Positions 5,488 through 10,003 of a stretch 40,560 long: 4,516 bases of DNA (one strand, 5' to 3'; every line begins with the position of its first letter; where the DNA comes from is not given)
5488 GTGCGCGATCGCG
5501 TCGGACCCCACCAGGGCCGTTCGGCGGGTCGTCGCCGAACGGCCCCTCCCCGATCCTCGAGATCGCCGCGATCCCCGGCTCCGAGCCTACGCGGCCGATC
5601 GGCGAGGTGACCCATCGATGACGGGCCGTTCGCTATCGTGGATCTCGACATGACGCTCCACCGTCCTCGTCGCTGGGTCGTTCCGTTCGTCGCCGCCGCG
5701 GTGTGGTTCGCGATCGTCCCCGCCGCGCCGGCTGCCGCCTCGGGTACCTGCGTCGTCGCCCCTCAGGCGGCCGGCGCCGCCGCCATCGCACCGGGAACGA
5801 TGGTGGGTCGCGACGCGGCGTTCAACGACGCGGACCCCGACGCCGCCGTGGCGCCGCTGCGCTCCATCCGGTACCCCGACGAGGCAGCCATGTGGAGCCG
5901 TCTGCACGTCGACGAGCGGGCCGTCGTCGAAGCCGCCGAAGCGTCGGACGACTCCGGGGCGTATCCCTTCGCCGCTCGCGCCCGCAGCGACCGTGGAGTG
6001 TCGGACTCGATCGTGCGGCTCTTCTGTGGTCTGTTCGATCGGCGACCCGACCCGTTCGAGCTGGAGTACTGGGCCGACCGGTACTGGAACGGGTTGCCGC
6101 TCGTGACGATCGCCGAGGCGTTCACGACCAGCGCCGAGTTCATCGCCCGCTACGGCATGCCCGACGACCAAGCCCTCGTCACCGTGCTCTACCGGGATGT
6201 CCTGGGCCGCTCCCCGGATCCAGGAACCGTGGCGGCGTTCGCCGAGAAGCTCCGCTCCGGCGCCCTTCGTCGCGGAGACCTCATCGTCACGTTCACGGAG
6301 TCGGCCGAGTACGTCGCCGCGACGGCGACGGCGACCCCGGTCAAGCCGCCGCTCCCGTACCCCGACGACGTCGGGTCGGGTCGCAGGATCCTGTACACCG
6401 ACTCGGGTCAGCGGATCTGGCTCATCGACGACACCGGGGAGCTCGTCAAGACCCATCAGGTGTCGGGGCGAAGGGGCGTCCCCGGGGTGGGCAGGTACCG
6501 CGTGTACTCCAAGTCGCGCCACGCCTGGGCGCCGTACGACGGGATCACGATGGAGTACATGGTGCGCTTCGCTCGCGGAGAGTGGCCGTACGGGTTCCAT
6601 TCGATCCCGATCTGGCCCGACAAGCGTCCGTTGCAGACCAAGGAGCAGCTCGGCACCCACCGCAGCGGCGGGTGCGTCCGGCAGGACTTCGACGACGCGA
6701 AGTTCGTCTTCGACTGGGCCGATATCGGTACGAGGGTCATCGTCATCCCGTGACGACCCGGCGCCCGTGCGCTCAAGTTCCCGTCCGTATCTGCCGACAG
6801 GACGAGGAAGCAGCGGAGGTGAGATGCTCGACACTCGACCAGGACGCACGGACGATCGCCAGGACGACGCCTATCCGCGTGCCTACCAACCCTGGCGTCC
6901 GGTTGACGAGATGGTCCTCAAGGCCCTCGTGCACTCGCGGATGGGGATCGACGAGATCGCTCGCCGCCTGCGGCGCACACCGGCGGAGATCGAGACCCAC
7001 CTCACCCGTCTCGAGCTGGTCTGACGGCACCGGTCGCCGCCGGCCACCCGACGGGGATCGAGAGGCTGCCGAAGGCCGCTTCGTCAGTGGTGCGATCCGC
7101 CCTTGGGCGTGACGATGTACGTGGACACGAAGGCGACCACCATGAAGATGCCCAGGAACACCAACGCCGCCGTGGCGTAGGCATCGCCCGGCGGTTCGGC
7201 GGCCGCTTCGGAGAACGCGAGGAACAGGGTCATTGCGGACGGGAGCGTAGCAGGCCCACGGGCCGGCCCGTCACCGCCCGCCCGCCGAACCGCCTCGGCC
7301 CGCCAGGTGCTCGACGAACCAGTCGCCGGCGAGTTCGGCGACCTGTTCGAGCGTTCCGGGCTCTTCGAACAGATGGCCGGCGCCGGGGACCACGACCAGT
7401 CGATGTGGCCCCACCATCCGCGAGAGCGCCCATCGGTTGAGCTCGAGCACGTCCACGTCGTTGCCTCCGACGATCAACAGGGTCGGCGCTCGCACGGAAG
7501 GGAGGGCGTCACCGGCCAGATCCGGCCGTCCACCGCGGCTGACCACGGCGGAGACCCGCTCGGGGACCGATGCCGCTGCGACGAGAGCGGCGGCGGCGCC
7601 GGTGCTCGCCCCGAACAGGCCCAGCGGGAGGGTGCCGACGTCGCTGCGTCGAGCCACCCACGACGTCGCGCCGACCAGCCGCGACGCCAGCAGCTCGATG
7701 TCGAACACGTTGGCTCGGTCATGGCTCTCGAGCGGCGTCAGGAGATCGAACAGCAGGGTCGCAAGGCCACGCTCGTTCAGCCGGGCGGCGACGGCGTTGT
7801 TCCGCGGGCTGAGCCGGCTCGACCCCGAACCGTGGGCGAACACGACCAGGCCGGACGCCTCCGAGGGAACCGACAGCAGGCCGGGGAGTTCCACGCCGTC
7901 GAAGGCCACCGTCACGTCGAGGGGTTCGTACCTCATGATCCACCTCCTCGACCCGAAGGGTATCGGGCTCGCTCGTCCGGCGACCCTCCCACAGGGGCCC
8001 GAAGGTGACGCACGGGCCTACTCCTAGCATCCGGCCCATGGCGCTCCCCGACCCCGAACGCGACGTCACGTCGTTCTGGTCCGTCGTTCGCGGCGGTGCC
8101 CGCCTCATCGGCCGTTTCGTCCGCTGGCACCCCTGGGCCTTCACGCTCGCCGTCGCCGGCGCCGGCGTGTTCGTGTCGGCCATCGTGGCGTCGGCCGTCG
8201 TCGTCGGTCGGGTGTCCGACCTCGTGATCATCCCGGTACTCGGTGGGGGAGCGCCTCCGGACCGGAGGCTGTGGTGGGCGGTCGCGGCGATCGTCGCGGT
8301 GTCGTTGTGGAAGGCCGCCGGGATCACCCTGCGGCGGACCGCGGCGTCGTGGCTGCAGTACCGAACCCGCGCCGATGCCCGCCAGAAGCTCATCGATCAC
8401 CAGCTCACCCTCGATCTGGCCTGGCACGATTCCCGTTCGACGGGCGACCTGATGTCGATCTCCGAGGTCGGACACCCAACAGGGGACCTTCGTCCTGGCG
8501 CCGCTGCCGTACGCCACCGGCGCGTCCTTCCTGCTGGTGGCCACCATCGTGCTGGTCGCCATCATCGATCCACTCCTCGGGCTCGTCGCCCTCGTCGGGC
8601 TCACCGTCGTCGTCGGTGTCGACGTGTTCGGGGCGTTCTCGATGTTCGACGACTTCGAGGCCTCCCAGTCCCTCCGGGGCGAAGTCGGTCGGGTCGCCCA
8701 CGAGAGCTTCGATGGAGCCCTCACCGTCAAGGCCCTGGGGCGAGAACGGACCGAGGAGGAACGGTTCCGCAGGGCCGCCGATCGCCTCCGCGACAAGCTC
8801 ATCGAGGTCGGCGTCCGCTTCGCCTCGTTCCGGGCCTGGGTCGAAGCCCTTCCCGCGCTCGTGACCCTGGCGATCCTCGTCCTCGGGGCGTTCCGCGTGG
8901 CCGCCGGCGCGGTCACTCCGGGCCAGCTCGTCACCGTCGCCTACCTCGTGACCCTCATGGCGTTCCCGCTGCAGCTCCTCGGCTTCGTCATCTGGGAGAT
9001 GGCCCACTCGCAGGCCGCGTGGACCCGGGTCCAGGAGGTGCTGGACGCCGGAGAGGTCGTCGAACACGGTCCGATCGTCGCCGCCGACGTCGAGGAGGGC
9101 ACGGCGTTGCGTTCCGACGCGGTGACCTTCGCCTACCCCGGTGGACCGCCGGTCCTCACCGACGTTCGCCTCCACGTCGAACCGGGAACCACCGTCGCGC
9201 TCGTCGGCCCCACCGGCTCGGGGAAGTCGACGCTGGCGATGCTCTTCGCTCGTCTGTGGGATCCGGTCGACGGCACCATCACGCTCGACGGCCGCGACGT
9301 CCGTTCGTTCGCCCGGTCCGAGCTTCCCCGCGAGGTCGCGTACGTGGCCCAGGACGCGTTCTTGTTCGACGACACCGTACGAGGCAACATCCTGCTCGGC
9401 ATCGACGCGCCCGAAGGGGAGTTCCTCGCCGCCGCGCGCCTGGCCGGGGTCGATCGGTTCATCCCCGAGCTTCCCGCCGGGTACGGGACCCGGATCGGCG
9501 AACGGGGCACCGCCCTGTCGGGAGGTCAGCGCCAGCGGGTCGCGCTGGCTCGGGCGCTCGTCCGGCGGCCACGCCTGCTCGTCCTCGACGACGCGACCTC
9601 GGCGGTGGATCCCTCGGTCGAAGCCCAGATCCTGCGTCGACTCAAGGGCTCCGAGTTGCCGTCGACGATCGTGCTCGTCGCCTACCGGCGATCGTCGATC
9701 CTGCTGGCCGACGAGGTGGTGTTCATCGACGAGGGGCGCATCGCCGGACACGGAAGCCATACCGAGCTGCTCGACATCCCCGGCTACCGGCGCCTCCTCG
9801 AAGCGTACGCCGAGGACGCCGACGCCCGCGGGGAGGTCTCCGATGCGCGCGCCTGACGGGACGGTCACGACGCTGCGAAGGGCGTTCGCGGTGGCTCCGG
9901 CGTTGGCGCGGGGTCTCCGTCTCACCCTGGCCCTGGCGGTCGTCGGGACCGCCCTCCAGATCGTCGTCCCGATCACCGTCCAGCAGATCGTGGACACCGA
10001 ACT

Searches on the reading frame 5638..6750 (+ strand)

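Call 37: search_protein_families(library=pfam, proteins=[window:5638-6750:+], max_evalue=0.00001)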
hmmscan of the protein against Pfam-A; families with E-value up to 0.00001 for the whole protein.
window:5638-6750:+ (371 aa): 2 families
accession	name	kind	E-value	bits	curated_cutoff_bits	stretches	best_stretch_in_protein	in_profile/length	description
PF13946.11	DUF4214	-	1.4e-19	70.4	23.2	1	159-227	1-70/72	Domain of unknown function (DUF4214)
PF03734.19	YkuD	-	4.3e-10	40.8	23.4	1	256-369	9-146/146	L,D-transpeptidase catalytic domain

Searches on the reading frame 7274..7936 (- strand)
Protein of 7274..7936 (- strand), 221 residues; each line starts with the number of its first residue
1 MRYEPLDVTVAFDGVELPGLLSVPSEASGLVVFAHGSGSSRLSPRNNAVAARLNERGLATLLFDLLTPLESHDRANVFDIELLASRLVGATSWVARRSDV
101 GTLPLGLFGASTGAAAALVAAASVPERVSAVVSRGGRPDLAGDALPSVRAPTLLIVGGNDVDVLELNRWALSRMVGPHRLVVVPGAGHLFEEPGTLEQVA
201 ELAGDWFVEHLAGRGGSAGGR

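Call 37: search_protein_families(library=pfam, proteins=[window:7274-7936:-], max_evalue=0.00001)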
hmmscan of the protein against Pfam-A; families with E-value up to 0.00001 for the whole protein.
window:7274-7936:- (221 aa): 2 families
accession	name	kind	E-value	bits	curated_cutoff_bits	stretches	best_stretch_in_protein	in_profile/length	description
PF12146.15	Hydrolase_4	-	9.6e-07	28.8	27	0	26-132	2-105/239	Serine aminopeptidase, S33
PF00561.26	Abhydrolase_1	-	2.4e-06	27.8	25.8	0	30-137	2-105/245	alpha/beta hydrolase fold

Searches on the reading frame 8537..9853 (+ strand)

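Call 37: search_protein_families(library=pfam, proteins=[window:8537-9853:+], max_evalue=0.00001)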
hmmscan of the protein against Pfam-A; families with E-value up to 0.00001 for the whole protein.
window:8537-9853:+ (439 aa): 2 families
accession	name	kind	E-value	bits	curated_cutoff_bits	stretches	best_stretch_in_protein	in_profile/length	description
PF00005.33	ABC_tran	-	9.2e-32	110.9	25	1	207-355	1-137/137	ABC transporter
PF00664.28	ABC_membrane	-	4.7e-15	56.4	28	1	2-143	131-272/274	ABC transporter transmembrane region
